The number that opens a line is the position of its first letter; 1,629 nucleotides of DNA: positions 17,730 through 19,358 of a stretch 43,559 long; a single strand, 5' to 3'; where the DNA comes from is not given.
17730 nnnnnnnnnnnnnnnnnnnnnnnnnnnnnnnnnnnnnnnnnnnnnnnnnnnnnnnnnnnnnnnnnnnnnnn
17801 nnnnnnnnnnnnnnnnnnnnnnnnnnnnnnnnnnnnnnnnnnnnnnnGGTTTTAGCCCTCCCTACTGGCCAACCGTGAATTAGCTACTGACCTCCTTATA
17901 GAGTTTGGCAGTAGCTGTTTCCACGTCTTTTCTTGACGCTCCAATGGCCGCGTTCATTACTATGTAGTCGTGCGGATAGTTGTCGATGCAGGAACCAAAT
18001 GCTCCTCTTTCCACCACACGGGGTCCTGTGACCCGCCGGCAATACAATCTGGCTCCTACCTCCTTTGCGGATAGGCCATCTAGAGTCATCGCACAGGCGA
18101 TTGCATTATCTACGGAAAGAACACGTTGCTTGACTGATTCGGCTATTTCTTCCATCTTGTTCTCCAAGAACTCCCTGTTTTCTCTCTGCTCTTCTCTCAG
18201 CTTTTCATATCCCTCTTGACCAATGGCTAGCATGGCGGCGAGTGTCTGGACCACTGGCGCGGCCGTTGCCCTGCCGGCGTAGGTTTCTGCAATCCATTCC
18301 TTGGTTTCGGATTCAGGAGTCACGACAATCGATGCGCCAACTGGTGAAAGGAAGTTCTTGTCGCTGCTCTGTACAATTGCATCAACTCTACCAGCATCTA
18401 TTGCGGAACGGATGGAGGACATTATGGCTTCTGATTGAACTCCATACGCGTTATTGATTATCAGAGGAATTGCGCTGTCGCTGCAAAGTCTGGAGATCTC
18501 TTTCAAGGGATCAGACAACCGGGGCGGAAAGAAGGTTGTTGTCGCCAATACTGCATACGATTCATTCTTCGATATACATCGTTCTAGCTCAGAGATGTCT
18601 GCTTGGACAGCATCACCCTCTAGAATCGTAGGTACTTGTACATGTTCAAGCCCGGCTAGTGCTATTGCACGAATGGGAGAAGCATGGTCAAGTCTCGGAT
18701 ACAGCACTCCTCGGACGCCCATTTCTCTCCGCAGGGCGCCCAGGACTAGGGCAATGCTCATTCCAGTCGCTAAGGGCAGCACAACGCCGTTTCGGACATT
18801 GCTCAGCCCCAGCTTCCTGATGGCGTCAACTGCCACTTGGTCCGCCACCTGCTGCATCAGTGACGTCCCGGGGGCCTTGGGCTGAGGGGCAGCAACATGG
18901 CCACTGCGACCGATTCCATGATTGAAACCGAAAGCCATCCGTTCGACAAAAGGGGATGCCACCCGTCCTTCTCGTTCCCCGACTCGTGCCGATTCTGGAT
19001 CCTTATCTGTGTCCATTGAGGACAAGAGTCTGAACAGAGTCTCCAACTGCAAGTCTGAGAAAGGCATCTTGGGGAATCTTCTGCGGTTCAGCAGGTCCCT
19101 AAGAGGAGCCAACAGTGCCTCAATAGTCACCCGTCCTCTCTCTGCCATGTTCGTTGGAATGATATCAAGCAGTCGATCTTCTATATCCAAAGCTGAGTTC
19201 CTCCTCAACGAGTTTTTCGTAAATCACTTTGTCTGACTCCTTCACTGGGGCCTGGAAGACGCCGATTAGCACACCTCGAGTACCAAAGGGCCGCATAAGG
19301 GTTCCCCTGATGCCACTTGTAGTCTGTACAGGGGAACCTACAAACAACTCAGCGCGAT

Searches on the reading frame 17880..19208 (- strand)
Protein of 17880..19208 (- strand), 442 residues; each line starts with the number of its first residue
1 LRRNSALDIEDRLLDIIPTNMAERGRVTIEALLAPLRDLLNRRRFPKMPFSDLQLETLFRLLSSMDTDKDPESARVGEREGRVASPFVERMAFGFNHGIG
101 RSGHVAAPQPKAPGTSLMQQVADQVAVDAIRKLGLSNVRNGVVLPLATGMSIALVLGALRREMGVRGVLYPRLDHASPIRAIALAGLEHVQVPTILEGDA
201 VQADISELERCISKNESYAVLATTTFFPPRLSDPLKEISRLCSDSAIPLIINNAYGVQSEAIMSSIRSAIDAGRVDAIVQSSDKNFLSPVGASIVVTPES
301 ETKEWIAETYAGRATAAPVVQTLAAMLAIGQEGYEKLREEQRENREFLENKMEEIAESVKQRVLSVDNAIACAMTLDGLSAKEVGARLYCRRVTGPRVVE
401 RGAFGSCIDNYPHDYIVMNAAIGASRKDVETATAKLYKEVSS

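Call 4: search_protein_families(library=pfam, proteins=[window:17880-19208:-], max_evalue=1)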
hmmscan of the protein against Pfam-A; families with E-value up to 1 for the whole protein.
window:17880-19208:- (442 aa): 4 families
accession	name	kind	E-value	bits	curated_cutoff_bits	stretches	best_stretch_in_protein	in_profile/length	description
PF05889.19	SepSecS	-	5e-116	388.1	21.1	1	65-438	1-386/389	O-phosphoseryl-tRNA(Sec) selenium transferase, SepSecS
PF00155.27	Aminotran_1_2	-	5.2e-09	36.2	19.7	1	153-387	79-321/361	Aminotransferase class I and II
PF01212.27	Beta_elim_lyase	-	0.00031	20.6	27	1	196-365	102-278/288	Beta-eliminating lyase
PF25158.1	ABCA11_C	-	0.047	14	27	1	268-304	13-49/55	ABC transporter A family member 11-like, C-terminal domain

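Call 5: search_protein_families(library=ncbifam, proteins=[window:17880-19208:-], max_evalue=1)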
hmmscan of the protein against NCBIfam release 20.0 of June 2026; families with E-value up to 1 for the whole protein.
window:17880-19208:- (442 aa): 7 families
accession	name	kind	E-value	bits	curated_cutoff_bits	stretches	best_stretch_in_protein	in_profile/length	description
TIGR03531.1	selenium_SpcS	equivalog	9.1e-134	446.4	224.85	1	16-438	1-442/444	O-phosphoseryl-tRNA(Sec) selenium transferase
TIGR03812.1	tyr_de_CO2_Arch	equivalog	1.3e-05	24.2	299.4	2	167-256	109-194/375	tyrosine decarboxylase MfnA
NF006964.0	PRK09440.1-2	equivalog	0.012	14.5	467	1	235-362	202-325/417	valine--pyruvate transaminase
NF006810.0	PRK09331.1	subfamily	0.014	14.2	301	1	184-299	123-237/397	Sep-tRNA:Cys-tRNA synthetase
NF058678.1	EncB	exception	0.11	12.7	210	1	95-167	83-157/160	encapsulin nanocompartment ferritin-like cargo protein EncB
NF006967.0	PRK09440.1-5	equivalog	0.12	11.1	402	1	234-362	205-329/424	valine--pyruvate transaminase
NF006966.0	PRK09440.1-4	equivalog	0.19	10.4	640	1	234-265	200-231/417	valine--pyruvate transaminase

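Call 65: find_related_loci(query=A4, collection=metagenome_contigs, flank=5000)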
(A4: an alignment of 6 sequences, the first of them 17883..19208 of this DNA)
Query A4 (442 aa) in metagenome_contigs; peptide patterns used: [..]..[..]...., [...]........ (x = any residue, [..] = any of these).
599 stretches matched a pattern (row limit reached: there are more); 419 encode a relative of the query (tblastn E <= 1e-3); the best 80 are kept; 80 distinct loci.
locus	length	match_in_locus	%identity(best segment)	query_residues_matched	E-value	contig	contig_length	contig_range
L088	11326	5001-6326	68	1-442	0e+0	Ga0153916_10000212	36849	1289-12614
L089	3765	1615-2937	68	1-441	0e+0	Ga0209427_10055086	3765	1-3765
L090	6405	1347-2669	68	1-441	0e+0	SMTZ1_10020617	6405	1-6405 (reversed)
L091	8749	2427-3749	67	2-442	0e+0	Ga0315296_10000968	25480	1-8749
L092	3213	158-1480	68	1-441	0e+0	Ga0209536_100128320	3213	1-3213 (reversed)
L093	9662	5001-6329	67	2-441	0e+0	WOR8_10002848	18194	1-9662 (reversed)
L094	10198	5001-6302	66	8-441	0e+0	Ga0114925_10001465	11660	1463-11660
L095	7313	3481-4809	66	2-441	0e+0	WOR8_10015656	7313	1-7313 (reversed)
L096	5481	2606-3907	66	8-441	0e+0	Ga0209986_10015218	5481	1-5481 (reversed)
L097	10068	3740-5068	65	2-441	0e+0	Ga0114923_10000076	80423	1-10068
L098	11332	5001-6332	65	2-442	0e+0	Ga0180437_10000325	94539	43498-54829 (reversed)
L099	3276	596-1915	65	1-440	0e+0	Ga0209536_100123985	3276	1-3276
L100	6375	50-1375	64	3-441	0e+0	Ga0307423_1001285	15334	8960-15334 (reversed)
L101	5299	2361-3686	63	3-441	0e+0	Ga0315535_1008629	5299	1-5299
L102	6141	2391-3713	63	2-439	0e+0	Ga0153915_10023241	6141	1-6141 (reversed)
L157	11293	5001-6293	47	7-438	2e-129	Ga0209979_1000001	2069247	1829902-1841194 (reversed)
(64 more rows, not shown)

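Call 70: find_homologous_proteins(query=L157:5001-6293:+, max_evalue=1e-50)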
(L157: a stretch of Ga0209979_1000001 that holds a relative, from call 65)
Query L157:5001-6293:+ (431 aa): 1280 proteins with E <= 1e-50 among 8000 candidates; the best 120 are listed.
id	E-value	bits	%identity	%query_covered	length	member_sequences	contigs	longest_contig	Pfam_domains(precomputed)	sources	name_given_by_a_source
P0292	7.6e-280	946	99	100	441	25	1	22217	PF05889.20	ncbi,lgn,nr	ncbi:O-phosphoseryl-tRNA(Sec) selenium transferase [Candidatus Bathyarchaeota archaeon]|nr:MAG: O-ph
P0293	7.0e-273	923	95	100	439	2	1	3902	PF00155.28,PF05889.20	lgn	-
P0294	1.8e-244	829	85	100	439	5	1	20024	PF00155.28,PF05889.20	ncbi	-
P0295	1.7e-220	750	76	100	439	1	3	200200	PF05889.20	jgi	jgi:O-phospho-L-seryl-tRNASec:L-selenocysteinyl-tRNA synthase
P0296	1.0e-214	731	75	100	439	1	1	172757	PF05889.20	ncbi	-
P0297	3.1e-214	730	75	100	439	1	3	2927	PF05889.20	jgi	-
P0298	3.9e-214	729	74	100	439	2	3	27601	PF05889.20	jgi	-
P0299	3.9e-214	729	74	100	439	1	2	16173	PF00155.28,PF05889.20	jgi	jgi:O-phospho-L-seryl-tRNASec:L-selenocysteinyl-tRNA synthase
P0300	8.3e-214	728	74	100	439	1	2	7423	PF05889.20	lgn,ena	-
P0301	3.0e-213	726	74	100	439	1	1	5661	PF05889.20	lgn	-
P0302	3.9e-212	723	74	100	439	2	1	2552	PF05889.20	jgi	-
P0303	4.8e-212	722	74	100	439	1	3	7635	PF05889.20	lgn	-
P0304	1.2e-211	721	74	100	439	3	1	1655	PF05889.20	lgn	-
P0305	1.7e-211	720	74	100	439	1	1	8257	PF05889.20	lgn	-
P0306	3.3e-211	720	74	100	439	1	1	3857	PF05889.20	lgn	-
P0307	8.2e-211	718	72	100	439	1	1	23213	PF00155.28,PF05889.20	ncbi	-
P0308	3.9e-210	716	75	97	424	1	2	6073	PF05889.20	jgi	jgi:O-phospho-L-seryl-tRNASec:L-selenocysteinyl-tRNA synthase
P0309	8.5e-209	712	73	100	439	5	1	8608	PF05889.20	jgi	-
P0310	9.8e-209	711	73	100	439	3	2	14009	PF05889.20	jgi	-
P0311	5.3e-208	709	73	100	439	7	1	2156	PF05889.20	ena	-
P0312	1.6e-207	707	72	100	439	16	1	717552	PF00155.28,PF05889.20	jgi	jgi:O-phospho-L-seryl-tRNASec:L-selenocysteinyl-tRNA synthase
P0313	6.6e-207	705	73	100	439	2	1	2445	PF05889.20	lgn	-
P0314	3.4e-205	700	72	100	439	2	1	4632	PF05889.20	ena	-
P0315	4.8e-203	693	71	100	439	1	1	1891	PF00155.28,PF05889.20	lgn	-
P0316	4.4e-201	686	71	100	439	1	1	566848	PF00155.28,PF05889.20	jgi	jgi:O-phospho-L-seryl-tRNASec:L-selenocysteinyl-tRNA synthase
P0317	2.2e-199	681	69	100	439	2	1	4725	PF05889.20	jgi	-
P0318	2.9e-199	680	70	100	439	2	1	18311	PF00155.28,PF05889.20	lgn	-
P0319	8.3e-199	679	72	97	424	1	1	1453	PF00155.28,PF05889.20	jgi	-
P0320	1.5e-198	678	69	100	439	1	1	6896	PF00155.28,PF05889.20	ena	-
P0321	3.8e-198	677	70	100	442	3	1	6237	PF00155.28,PF05889.20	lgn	-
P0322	6.4e-198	676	69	100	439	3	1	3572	PF05889.20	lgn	-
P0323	1.9e-197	674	71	100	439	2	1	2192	PF05889.20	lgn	-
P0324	5.9e-197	673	68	100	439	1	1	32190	PF00155.28,PF05889.20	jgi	jgi:O-phospho-L-seryl-tRNASec:L-selenocysteinyl-tRNA synthase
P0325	2.6e-195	667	69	100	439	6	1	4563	PF05889.20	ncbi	-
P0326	6.0e-195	666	68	100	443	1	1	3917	PF00155.28,PF05889.20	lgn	-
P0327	7.4e-195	666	72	95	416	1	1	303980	PF05889.20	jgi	jgi:O-phospho-L-seryl-tRNASec:L-selenocysteinyl-tRNA synthase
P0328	1.2e-194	665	68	100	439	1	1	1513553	PF05889.20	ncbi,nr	ncbi:MAG: O-phosphoseryl-tRNA(Sec) selenium transferase [Candidatus Bathyarchaeota archaeon]|nr:MAG:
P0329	1.5e-194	665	69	100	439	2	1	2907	PF00155.28,PF05889.20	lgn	-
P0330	5.2e-194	663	69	100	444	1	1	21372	PF00155.28,PF05889.20,PF01212.28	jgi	jgi:O-phospho-L-seryl-tRNASec:L-selenocysteinyl-tRNA synthase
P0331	1.5e-193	661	68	99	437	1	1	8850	PF05889.20,PF01212.28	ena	-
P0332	2.2e-193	661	69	100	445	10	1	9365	PF05889.20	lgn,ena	-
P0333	2.7e-193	661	68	100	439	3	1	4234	PF05889.20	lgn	-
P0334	3.8e-193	660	68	100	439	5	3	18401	PF05889.20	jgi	-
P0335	4.9e-193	660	68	100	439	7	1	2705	PF05889.20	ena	-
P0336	6.6e-193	659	71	97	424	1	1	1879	PF00155.28,PF05889.20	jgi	jgi:O-phospho-L-seryl-tRNASec:L-selenocysteinyl-tRNA synthase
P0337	3.0e-192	657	67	100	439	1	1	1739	PF05889.20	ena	-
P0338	3.4e-192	657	68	100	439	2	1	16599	PF05889.20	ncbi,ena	ncbi:MAG TPA: O-phosphoseryl-tRNA(Sec) selenium transferase [Candidatus Bathyarchaeia archaeon]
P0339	1.6e-189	648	67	100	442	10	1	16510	PF05889.20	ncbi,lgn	-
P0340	4.7e-189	647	68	100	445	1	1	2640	PF00155.28,PF05889.20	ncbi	-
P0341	5.3e-189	646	67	100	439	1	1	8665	PF00155.28,PF05889.20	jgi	jgi:O-phospho-L-seryl-tRNASec:L-selenocysteinyl-tRNA synthase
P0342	6.5e-189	646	68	100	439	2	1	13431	PF00155.28,PF05889.20,PF01212.28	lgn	-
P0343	8.2e-188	643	66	100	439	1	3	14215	PF05889.20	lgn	-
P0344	3.6e-185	634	68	97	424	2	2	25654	PF00155.28,PF05889.20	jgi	jgi:O-phospho-L-seryl-tRNASec:L-selenocysteinyl-tRNA synthase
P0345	3.0e-175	601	64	99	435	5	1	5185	PF05889.20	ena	-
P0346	4.6e-171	587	61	100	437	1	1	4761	PF05889.20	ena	-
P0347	5.9e-171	587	63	99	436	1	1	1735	PF05889.20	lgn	-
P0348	1.0e-169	583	60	100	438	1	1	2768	PF05889.20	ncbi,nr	ncbi:O-phosphoseryl-tRNA(Sec) selenium transferase [Candidatus Bathyarchaeota archaeon]|nr:O-phospho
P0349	9.1e-169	580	61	100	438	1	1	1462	PF05889.20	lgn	-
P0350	2.9e-165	568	61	100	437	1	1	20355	PF05889.20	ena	-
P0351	2.3e-164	565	60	100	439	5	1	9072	PF05889.20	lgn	-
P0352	3.8e-164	565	57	98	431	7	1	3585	PF00155.28,PF05889.20,PF01041.24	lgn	-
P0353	3.7e-163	561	58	99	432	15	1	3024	PF00155.28,PF05889.20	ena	-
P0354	4.8e-163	561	59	99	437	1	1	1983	PF00155.28,PF05889.20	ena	-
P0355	1.5e-162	559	59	99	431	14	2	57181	PF00155.28,PF05889.20,PF01212.28,PF01041.24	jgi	jgi:O-phospho-L-seryl-tRNASec:L-selenocysteinyl-tRNA synthase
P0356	3.1e-162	558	58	100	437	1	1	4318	PF00155.28,PF05889.20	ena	-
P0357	1.0e-161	557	58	100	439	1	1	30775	PF00155.28,PF05889.20,PF01212.28,PF01041.24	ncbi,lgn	-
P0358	1.7e-161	556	57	99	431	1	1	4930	PF00155.28,PF05889.20,PF01212.28,PF01041.24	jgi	jgi:O-phospho-L-seryl-tRNASec:L-selenocysteinyl-tRNA synthase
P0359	2.9e-161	555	57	100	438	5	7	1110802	PF05889.20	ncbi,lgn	ncbi:MAG: O-phosphoseryl-tRNA(Sec) selenium transferase [Candidatus Jordarchaeales archaeon]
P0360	3.1e-160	552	57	99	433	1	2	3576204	PF00155.28,PF05889.20,PF01212.28,PF01041.24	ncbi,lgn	ncbi:MAG: O-phosphoseryl-tRNA(Sec) selenium transferase [Candidatus Freyarchaeum deiterrae]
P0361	3.9e-160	551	56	99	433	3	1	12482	PF00155.28,PF05889.20,PF01041.24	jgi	jgi:O-phospho-L-seryl-tRNASec:L-selenocysteinyl-tRNA synthase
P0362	1.1e-159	550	59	96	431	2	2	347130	PF05889.20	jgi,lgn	jgi:O-phospho-L-seryl-tRNASec:L-selenocysteinyl-tRNA synthase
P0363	1.7e-159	549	56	100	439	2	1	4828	PF00155.28,PF05889.20,PF01212.28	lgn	-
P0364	2.0e-159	549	56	100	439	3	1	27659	PF05889.20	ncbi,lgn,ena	-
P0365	3.5e-159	548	56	100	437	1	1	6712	PF00155.28,PF05889.20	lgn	-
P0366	1.1e-158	547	58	100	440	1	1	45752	PF05889.20,PF01041.24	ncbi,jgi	ncbi:MAG: O-phosphoseryl-tRNA(Sec) selenium transferase [Candidatus Helarchaeota archaeon]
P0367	1.1e-158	547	57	100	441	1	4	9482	PF00155.28,PF05889.20,PF01041.24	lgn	-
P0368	3.1e-158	545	56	99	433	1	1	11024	PF00155.28,PF05889.20,PF01041.24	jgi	jgi:O-phospho-L-seryl-tRNASec:L-selenocysteinyl-tRNA synthase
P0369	4.0e-158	545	59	99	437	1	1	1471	PF05889.20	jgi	-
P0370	4.1e-158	545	56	100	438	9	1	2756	PF05889.20,PF01041.24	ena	-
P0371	6.4e-158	544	58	99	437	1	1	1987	PF00155.28,PF05889.20,PF01041.24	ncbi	-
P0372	1.5e-157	543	56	99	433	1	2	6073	PF00155.28,PF05889.20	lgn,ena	-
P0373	6.3e-157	541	56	100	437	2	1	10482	PF05889.20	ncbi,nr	ncbi:MAG: O-phosphoseryl-tRNA(Sec) selenium transferase [Candidatus Bathyarchaeota archaeon]|nr:O-ph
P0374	7.7e-157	541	58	98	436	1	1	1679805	PF05889.20,PF01041.24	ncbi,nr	ncbi:MAG: O-phosphoseryl-tRNA(Sec) selenium transferase [Candidatus Bathyarchaeota archaeon]|nr:O-ph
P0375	8.2e-157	540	56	100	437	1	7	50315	PF05889.20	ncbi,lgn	ncbi:MAG: O-phosphoseryl-tRNA(Sec) selenium transferase [Candidatus Bathyarchaeia archaeon]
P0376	1.1e-156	540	56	100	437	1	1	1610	PF05889.20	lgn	-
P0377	1.2e-156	540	56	100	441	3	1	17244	PF00155.28,PF05889.20,PF01041.24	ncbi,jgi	ncbi:MAG: O-phosphoseryl-tRNA(Sec) selenium transferase [Candidatus Helarchaeota archaeon]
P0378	1.5e-156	540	59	97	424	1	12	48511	PF05889.20,PF01212.28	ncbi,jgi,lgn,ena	-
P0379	2.7e-156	539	56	99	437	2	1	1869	PF05889.20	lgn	-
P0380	4.7e-156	538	57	99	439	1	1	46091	PF05889.20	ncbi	-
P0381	5.4e-156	538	56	100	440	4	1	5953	PF05889.20,PF01041.24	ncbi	ncbi:MAG: O-phosphoseryl-tRNA(Sec) selenium transferase [Promethearchaeota archaeon]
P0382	6.7e-156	537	58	98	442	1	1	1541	PF00155.28,PF05889.20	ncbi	-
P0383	1.2e-155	537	58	96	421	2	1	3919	PF00155.28,PF05889.20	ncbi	ncbi:MAG: O-phosphoseryl-tRNA(Sec) selenium transferase, partial [Candidatus Jordarchaeaceae archaeo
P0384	1.3e-155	536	58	98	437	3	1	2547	PF00155.28,PF05889.20,PF01041.24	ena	-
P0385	1.7e-155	536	58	99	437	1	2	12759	PF00155.28,PF05889.20,PF01041.24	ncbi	-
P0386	1.7e-155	536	58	98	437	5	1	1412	PF00155.28,PF05889.20,PF01041.24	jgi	jgi:O-phospho-L-seryl-tRNASec:L-selenocysteinyl-tRNA synthase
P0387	2.7e-155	535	55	100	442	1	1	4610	PF05889.20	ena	-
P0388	2.9e-155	535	56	98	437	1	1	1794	PF00155.28,PF05889.20,PF01041.24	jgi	jgi:O-phospho-L-seryl-tRNASec:L-selenocysteinyl-tRNA synthase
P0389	3.6e-155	535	56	100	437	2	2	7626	PF05889.20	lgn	-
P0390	5.3e-155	534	56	99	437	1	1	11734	PF05889.20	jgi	jgi:O-phospho-L-seryl-tRNASec:L-selenocysteinyl-tRNA synthase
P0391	1.1e-154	533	57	98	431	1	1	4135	PF00155.28,PF05889.20,PF01041.24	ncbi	-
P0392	1.4e-154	533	57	97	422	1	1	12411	PF00155.28,PF05889.20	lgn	-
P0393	1.7e-154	533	57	98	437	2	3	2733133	PF05889.20,PF01041.24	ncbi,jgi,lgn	ncbi:MAG: O-phosphoseryl-tRNA(Sec) selenium transferase [Candidatus Bathyarchaeia archaeon]|jgi:O-ph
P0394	3.1e-154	532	57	98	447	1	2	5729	PF00155.28,PF05889.20,PF01041.24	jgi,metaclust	jgi:O-phospho-L-seryl-tRNASec:L-selenocysteinyl-tRNA synthase|metaclust:\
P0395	7.7e-154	531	57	98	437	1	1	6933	PF05889.20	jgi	jgi:O-phospho-L-seryl-tRNASec:L-selenocysteinyl-tRNA synthase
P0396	1.3e-153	530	53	100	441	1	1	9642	PF00155.28,PF05889.20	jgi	-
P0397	1.4e-153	530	60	92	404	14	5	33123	PF05889.20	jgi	jgi:O-phospho-L-seryl-tRNASec:L-selenocysteinyl-tRNA synthase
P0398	1.4e-153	530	55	100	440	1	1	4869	PF00155.28,PF05889.20,PF01212.28,PF01041.24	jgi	jgi:O-phospho-L-seryl-tRNASec:L-selenocysteinyl-tRNA synthase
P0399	1.4e-153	530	56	98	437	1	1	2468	PF00155.28,PF05889.20,PF01041.24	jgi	jgi:O-phospho-L-seryl-tRNASec:L-selenocysteinyl-tRNA synthase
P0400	1.8e-153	529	57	98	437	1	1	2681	PF00155.28,PF05889.20,PF01212.28,PF01041.24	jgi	jgi:O-phospho-L-seryl-tRNASec:L-selenocysteinyl-tRNA synthase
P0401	2.0e-153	529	56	99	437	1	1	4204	PF05889.20,PF01041.24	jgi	jgi:O-phospho-L-seryl-tRNASec:L-selenocysteinyl-tRNA synthase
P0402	8.7e-153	527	56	98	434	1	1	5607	PF00155.28,PF05889.20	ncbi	-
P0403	1.4e-152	527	55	100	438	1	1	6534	PF05889.20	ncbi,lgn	ncbi:MAG: O-phosphoseryl-tRNA(Sec) selenium transferase [Promethearchaeota archaeon]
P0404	1.4e-152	526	57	99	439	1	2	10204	PF05889.20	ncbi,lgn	-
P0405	1.4e-152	526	54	100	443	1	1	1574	PF05889.20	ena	-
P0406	3.2e-152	525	57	97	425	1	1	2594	PF00155.28,PF05889.20,PF01041.24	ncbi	-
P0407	3.5e-152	525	55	100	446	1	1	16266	PF05889.20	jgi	jgi:O-phospho-L-seryl-tRNASec:L-selenocysteinyl-tRNA synthase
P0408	4.4e-152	525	57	99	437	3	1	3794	PF00155.28,PF05889.20,PF01212.28,PF01041.24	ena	-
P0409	4.8e-152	525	56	98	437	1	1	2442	PF00155.28,PF05889.20,PF01041.24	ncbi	-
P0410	5.7e-152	524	56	98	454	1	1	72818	PF05889.20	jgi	jgi:O-phospho-L-seryl-tRNASec:L-selenocysteinyl-tRNA synthase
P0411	6.1e-152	524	55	100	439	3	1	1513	PF05889.20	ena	-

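Call 71: find_encoding_contigs(protein=P0366, flank=6000, max_places=2)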
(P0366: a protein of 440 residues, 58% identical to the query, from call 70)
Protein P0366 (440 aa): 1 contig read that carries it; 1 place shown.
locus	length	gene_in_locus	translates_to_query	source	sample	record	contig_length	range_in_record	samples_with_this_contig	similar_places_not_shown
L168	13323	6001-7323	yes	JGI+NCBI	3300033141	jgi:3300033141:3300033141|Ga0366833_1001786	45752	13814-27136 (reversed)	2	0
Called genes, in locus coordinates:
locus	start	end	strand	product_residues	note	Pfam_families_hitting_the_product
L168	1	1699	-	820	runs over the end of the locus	PF00133:tRNA-synt_1, PF01406:tRNA-synt_1e (faint), PF09334:tRNA-synt_1g, PF08264:Anticodon_1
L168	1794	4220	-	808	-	PF00009:GTP_EFTU, PF03144:GTP_EFTU_D2 (weak), PF14492:EFG_III, PF03764:EFG_IV, PF00679:EFG_C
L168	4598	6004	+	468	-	PF00009:GTP_EFTU, PF03144:GTP_EFTU_D2, PF21440:aSelB_III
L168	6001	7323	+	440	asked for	PF05889:SepSecS, PF01041:DegT_DnrJ_EryC1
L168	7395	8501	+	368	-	PF00586:AIRS, PF02769:AIRS_C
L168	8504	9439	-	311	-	PF12801:Fer4_5, PF12838:Fer4_7 (faint), PF13187:Fer4_9 (weak), PF00037:Fer4 (weak)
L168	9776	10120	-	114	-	-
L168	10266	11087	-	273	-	-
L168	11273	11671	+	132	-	-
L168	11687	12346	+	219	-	-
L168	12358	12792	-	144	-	-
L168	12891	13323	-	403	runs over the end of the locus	PF04055:Radical_SAM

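Call 77: search_protein_families(library=pfam, proteins=[L168:7395-8498:+], max_evalue=0.1)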
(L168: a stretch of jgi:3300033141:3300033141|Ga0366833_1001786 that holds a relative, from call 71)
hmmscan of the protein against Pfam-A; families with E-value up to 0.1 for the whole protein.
L168:7395-8498:+ (368 aa): 3 families
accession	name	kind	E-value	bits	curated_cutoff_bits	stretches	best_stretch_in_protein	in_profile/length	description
PF00586.29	AIRS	-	1.7e-17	64.3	24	1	84-193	1-112/112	AIR synthase related protein, N-terminal domain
PF02769.27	AIRS_C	-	1.3e-15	58.3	23.1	1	230-345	35-153/156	AIR synthase related protein, C-terminal domain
PF02471.22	OspE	-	0.058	14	25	0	198-256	44-103/107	Borrelia outer surface protein E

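Call 82: search_protein_families(library=ncbifam, proteins=[L168:7395-8498:+], max_evalue=0.01)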
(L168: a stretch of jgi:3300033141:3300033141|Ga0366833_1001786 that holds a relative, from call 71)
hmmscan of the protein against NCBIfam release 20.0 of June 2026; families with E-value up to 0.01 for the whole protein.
L168:7395-8498:+ (368 aa): 18 families
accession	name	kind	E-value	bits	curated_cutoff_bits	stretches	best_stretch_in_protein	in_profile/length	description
TIGR03267.1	methan_mark_2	hypoth_equivalog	2.6e-104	348.8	365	1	41-364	1-322/323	methanogenesis marker 2 protein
TIGR04049.1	AIR_rel_sll0787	hypoth_equivalog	4.3e-75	252.7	321.3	1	43-363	2-316/318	sll0787 family AIR synthase-like protein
TIGR04050.1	MSMEG_0567_Cter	hypoth_equivalog_domain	8.7e-33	114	312.2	1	100-315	44-253/296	MSMEG_0567/sll0787 family protein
TIGR01379.1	thiL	equivalog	5.6e-21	74.8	184.15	1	70-346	11-304/320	thiamine-phosphate kinase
NF002290.1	PRK01213.1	equivalog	8.7e-17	60.5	648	1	80-350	419-702/723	phosphoribosylformylglycinamidine synthase subunit PurL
TIGR01736.1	FGAM_synth_II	equivalog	3e-14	52.3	525.75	1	79-346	413-693/718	phosphoribosylformylglycinamidine synthase subunit PurL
NF004354.0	PRK05731.2-3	equivalog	4.3e-11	42.7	204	1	82-340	15-262/273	thiamine-phosphate kinase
NF004353.0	PRK05731.2-2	equivalog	2.5e-09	36.7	301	1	81-349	16-289/311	thiamine-phosphate kinase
TIGR00476.1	selD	equivalog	3.3e-09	36.4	125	1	79-294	40-257/311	selenide, water dikinase SelD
NF004350.0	PRK05731.1-1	equivalog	4.3e-09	35.7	441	1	81-295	25-246/325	thiamine-phosphate kinase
TIGR00878.1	purM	equivalog_domain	1.1e-08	34.6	236.35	1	76-252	29-216/332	phosphoribosylformylglycinamidine cyclo-ligase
NF004351.0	PRK05731.1-4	equivalog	6.3e-07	28.8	324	1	120-278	75-237/321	thiamine-phosphate kinase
NF002098.0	PRK00943.1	equivalog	3.6e-06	26.1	299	1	101-294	63-261/347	selenide, water dikinase SelD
TIGR04369.1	fusion_not_SelD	hypoth_equivalog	1.9e-05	23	700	1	67-296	366-605/701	oxidoreductase/SelD-related fusion protein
NF003672.0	PRK05297.1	equivalog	2.3e-05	22.1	783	1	230-349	851-967/1290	phosphoribosylformylglycinamidine synthase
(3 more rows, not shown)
